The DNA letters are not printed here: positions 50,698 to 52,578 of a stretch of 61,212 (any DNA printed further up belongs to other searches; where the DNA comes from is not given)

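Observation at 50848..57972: Atypical type IV filament locus: giant adhesin-like pilins only, extended PilC, ComGA-sized PilB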

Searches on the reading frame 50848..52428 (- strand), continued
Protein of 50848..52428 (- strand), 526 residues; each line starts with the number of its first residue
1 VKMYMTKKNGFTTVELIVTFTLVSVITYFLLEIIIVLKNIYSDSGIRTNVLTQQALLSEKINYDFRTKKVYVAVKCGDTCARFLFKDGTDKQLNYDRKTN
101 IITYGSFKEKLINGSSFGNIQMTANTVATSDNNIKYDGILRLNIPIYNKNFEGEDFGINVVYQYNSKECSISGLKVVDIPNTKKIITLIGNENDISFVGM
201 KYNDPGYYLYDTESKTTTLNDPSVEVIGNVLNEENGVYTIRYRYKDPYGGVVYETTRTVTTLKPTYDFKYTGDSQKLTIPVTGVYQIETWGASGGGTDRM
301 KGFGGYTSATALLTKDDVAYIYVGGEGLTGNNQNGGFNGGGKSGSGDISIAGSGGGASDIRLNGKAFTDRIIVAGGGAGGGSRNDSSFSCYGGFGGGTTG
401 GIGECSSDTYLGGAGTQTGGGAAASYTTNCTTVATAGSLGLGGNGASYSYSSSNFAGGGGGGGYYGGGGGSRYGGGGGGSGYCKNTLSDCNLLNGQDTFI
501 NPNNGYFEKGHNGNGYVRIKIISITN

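Call 49: find_encoding_contigs(protein=P0051, flank=10000, max_places=1)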
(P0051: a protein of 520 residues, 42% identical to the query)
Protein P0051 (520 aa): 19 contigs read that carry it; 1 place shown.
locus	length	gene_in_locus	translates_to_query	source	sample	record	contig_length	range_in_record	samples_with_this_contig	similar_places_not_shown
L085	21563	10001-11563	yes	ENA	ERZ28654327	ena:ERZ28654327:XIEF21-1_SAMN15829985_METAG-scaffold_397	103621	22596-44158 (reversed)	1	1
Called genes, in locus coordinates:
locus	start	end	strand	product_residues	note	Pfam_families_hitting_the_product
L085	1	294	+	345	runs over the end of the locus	PF09992:NAGPA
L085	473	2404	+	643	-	PF01807:Zn_ribbon_DnaG, PF08275:DNAG_N, PF01751:Toprim, PF13155:Toprim_2, PF13362:Toprim_3 (weak), PF13662:Toprim_4, PF10410:DnaB_bind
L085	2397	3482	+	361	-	PF03979:Sigma70_r1_1, PF00140:Sigma70_r1_2, PF04542:Sigma70_r2, PF04539:Sigma70_r3, PF04545:Sigma70_r4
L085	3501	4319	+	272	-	PF04542:Sigma70_r2, PF04539:Sigma70_r3, PF04545:Sigma70_r4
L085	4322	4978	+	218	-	PF12847:Methyltransf_18, PF13489:Methyltransf_23 (weak), PF04816:TrmK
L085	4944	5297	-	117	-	PF14181:YqfQ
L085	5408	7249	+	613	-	PF00482:T2SSF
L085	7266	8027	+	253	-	PF06750:A24_N_bact, PF01478:Peptidase_A24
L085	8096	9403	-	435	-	PF00437:T2SSE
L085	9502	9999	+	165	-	-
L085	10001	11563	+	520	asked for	PF16403:Bact_surface_Ig-like, PF12810:ALK_LTK_GRD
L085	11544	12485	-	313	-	PF07670:Gate (weak)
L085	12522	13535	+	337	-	PF13180:PDZ_2, PF05362:Lon_C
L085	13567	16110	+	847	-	PF01624:MutS_I, PF05188:MutS_II (faint), PF05192:MutS_III, PF05190:MutS_IV, PF00488:MutS_V, PF27441:MutS_C (weak)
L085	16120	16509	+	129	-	-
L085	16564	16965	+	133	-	PF01029:NusB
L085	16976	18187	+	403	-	PF13742:tRNA_anti_2, PF01336:tRNA_anti-codon, PF02601:Exonuc_VII_L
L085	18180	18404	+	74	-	PF02609:Exonuc_VII_S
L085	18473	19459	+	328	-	PF13180:PDZ_2, PF17820:PDZ_6 (weak), PF05580:Peptidase_S55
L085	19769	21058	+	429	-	-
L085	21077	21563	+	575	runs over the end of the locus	-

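Call 50: find_encoding_contigs(protein=P0060, flank=10000, max_places=1)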
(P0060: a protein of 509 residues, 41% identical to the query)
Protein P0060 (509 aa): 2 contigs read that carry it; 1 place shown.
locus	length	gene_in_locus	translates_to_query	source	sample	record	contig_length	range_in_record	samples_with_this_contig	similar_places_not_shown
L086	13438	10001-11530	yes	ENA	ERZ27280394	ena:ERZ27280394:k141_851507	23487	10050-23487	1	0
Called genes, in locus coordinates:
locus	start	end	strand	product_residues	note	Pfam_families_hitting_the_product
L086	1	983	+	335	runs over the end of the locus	PF09992:NAGPA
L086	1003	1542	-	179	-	PF20122:DUF6512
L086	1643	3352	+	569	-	PF01807:Zn_ribbon_DnaG, PF08275:DNAG_N, PF01751:Toprim, PF13155:Toprim_2, PF13362:Toprim_3 (weak), PF13662:Toprim_4, PF10410:DnaB_bind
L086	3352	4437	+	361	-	PF03979:Sigma70_r1_1, PF00140:Sigma70_r1_2, PF04542:Sigma70_r2, PF04539:Sigma70_r3, PF04545:Sigma70_r4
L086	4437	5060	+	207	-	PF12847:Methyltransf_18, PF04816:TrmK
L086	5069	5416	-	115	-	PF14181:YqfQ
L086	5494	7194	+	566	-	PF00482:T2SSF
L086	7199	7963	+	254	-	PF06750:A24_N_bact, PF01478:Peptidase_A24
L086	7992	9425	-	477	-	PF00437:T2SSE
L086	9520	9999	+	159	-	-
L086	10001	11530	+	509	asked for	PF16403:Bact_surface_Ig-like, PF12810:ALK_LTK_GRD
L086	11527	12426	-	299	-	PF07670:Gate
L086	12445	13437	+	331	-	?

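Call 66: search_solved_structures(query=A1, max_evalue=1)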
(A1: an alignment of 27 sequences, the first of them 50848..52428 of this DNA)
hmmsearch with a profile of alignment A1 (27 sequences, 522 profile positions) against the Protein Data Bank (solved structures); distinct sequences matched with E-value up to 1: 20.
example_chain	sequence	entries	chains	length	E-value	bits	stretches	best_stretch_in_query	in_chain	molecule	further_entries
7lir_A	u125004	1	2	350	4.9e-07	32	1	261-378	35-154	ALK tyrosine kinase receptor homolog scd-2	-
2kpn_A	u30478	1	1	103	0.0028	19.6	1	215-259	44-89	Bacillolysin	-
5fq3_A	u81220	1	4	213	0.0073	18.2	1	186-259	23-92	BT_2262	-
5fq7_G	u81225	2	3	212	0.0073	18.2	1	186-259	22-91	BT_2262 | BT_2262 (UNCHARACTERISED LIPOPROTEIN)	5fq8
7mzw_A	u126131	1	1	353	0.022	16.7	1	268-481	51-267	ALK tyrosine kinase receptor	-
7n00_A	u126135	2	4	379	0.022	16.6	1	268-481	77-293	ALK tyrosine kinase receptor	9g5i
7lrz_A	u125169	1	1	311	0.024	16.5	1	268-481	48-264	ALK tyrosine kinase receptor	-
7mzy_A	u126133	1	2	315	0.026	16.4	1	268-481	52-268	ALK tyrosine kinase receptor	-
7nwz_F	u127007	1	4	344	0.033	16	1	268-481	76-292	ALK tyrosine kinase receptor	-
7nx3_A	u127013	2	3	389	0.037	15.9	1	268-481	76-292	ALK tyrosine kinase receptor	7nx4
4mb3_A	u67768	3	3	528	0.052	15.4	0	216-260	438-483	Chitinase 60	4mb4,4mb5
4hmc_A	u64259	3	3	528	0.053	15.4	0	216-260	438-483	Chitinase 60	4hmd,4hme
1mkc_A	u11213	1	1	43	0.37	12.6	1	278-315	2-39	PROTEIN (MIDKINE)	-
9fbo_A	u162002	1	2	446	0.44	12.3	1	215-287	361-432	Chitinase 60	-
6zwa_B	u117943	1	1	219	0.62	11.8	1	463-497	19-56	Invariant chain isoform p41,MHC class II beta chain 2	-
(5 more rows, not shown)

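Call 68: fold_search(model_id=the predicted structure, library=viral)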
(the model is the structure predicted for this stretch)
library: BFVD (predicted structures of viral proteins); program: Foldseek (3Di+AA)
matches with E <= 10: 591; with E <= 0.001: 74
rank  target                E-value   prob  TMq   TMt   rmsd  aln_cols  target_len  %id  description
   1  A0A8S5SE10            1.7e-21  1.00  0.39  0.26  25.0       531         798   25  receptor protein-tyrosine kinase [virus sp. ctX0L1]
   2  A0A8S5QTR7            1.8e-19  1.00  0.41  0.52   3.2       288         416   37  receptor protein-tyrosine kinase [Siphoviridae sp. ct5co22]
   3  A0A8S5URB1            8.3e-18  1.00  0.39  0.47   4.2       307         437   33  receptor protein-tyrosine kinase [Siphoviridae sp. ctg6c78]
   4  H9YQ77                3.1e-15  1.00  0.35  0.57   4.9       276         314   30  (no name in the UniProt tables at hand)
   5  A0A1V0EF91            1.8e-13  1.00  0.37  0.25  29.9       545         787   17  PE-PGRS family protein [Caulobacter phage Ccr34]
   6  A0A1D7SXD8            9.0e-13  1.00  0.35  0.51  17.0       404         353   25  receptor protein-tyrosine kinase [Cyanophage S-RIM12]
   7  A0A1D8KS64            1.0e-11  1.00  0.35  0.55  11.6       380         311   22  Uncharacterized protein [Synechococcus phage S-WAM1]
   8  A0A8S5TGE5            1.5e-11  1.00  0.39  0.24   4.7       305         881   24  receptor protein-tyrosine kinase [Myoviridae sp. ctIty1]
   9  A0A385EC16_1          3.4e-11  1.00  0.37  0.17  28.3       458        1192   19  receptor protein-tyrosine kinase [Caulobacter phage CcrBL10]
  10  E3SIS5                4.3e-11  1.00  0.26  0.17  36.5       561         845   16  Uncharacterized protein [Synechococcus phage S-SM2]
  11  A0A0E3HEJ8            5.0e-11  1.00  0.29  0.14  21.8       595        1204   15  Virion structural protein [Synechococcus phage ACG-2014i]
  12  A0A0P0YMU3            7.6e-11  1.00  0.31  0.28  23.6       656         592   16  (no name in the UniProt tables at hand)
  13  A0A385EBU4            1.1e-10  1.00  0.32  0.42   6.0       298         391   26  receptor protein-tyrosine kinase [Caulobacter phage CcrBL10]
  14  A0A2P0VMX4            2.3e-10  1.00  0.35  0.22  23.3       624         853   12  receptor protein-tyrosine kinase [Tetraselmis virus 1]
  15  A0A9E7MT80            4.5e-10  1.00  0.32  0.36   6.9       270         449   28  (no name in the UniProt tables at hand)
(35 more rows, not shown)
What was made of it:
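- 50848..52428 (-): Trimodular prepilin ('GRD pilin'), 526 aa. Class III leader plus pilin module occupy residues 1-165 (nt 51934-52428). An Ig-like domain occupies residues 180-262 (nt 51643-51891). An ALK/LTK-type glycine-rich domain occupies residues 265-524 (nt 50857-51636). In BFVD the GRD matches a gut siphovirus protein at 37% identity, rmsd 3.2 A (call 68).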

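Call 72: find_encoding_contigs(protein=P0037, flank=7000, max_places=1)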
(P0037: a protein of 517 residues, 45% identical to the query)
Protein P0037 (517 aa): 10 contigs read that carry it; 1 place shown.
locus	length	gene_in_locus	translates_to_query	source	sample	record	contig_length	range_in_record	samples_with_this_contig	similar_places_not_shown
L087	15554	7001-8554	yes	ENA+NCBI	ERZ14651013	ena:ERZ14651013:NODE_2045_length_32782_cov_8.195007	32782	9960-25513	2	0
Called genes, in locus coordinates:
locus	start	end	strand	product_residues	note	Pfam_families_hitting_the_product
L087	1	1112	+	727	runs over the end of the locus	PF00482:T2SSF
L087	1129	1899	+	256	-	PF06750:A24_N_bact, PF01478:Peptidase_A24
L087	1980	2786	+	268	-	-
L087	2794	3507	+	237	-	-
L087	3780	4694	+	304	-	PF12762:DDE_Tnp_IS1595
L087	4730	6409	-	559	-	PF00437:T2SSE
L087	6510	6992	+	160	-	-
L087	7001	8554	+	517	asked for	PF16403:Bact_surface_Ig-like, PF12810:ALK_LTK_GRD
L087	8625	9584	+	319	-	PF07963:N_methyl (weak)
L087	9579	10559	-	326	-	PF07670:Gate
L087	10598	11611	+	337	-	PF13180:PDZ_2, PF17820:PDZ_6 (weak), PF05362:Lon_C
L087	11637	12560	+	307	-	PF00140:Sigma70_r1_2, PF04542:Sigma70_r2, PF04539:Sigma70_r3, PF04545:Sigma70_r4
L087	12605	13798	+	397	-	PF00140:Sigma70_r1_2, PF04542:Sigma70_r2, PF04539:Sigma70_r3 (weak), PF04545:Sigma70_r4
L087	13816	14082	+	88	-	-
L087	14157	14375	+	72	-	-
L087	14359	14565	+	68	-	-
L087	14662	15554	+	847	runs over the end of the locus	PF01624:MutS_I, PF05188:MutS_II, PF05192:MutS_III, PF05190:MutS_IV, PF00488:MutS_V, PF27441:MutS_C (weak)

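Call 73: find_encoding_contigs(protein=P0049, flank=7000, max_places=1)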
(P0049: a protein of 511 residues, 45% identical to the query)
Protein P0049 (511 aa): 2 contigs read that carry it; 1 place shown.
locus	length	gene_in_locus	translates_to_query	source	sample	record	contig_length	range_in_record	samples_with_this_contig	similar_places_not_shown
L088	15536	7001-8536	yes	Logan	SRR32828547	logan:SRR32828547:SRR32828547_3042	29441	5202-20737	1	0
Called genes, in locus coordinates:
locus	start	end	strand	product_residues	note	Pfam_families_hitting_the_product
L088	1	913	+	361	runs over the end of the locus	PF03979:Sigma70_r1_1, PF00140:Sigma70_r1_2, PF04542:Sigma70_r2, PF04539:Sigma70_r3, PF04545:Sigma70_r4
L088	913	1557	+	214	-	PF12847:Methyltransf_18, PF04816:TrmK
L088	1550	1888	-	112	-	PF14181:YqfQ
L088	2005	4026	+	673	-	PF00482:T2SSF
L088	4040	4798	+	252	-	PF06750:A24_N_bact, PF01478:Peptidase_A24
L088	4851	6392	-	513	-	PF00437:T2SSE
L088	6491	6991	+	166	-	-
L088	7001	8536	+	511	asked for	PF07963:N_methyl (faint), PF16403:Bact_surface_Ig-like, PF12810:ALK_LTK_GRD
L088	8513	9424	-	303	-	PF07670:Gate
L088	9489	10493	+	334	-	-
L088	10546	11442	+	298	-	PF09861:Lar_N (weak), PF04015:DUF362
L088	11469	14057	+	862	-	PF01624:MutS_I, PF05188:MutS_II, PF05192:MutS_III, PF05190:MutS_IV, PF00488:MutS_V, PF27441:MutS_C (weak)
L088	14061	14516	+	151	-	-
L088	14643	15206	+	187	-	-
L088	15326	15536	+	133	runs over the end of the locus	PF01029:NusB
